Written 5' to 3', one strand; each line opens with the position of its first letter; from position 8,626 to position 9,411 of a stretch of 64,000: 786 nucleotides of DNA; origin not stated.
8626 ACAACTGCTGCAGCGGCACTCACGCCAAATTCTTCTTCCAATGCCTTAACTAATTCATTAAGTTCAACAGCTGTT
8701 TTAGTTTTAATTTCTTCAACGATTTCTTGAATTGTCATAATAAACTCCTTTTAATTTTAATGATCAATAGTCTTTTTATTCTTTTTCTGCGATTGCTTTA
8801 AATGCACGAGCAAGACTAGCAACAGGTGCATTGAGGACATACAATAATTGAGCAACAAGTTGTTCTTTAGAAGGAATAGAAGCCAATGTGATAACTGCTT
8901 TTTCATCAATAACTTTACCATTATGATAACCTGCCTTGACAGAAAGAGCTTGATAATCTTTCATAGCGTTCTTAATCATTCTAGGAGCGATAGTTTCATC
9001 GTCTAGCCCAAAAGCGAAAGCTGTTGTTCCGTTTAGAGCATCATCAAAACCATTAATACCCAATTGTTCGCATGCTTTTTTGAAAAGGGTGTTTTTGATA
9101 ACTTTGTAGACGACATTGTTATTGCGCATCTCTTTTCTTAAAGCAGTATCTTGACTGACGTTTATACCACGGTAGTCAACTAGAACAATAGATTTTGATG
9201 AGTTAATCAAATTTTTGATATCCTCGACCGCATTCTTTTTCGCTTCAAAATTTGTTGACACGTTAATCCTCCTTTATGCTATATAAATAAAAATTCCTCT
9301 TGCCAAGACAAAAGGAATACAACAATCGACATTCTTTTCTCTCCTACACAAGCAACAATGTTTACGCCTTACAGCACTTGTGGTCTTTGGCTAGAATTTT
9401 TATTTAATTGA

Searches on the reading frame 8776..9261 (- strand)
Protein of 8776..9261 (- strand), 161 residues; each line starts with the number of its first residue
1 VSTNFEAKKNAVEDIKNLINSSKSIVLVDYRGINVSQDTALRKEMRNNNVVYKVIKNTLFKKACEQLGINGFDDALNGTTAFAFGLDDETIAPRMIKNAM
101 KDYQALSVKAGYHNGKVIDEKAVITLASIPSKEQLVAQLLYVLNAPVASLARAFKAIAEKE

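Call 6: search_protein_families(library=pfam, proteins=[window:8776-9261:-], max_evalue=0.01)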
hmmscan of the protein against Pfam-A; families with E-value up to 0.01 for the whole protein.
window:8776-9261:- (161 aa): 1 family
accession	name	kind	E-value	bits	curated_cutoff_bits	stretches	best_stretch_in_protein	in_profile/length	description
PF00466.25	Ribosomal_L10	-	1.9e-25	89.3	22.8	1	6-98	4-97/100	Ribosomal protein L10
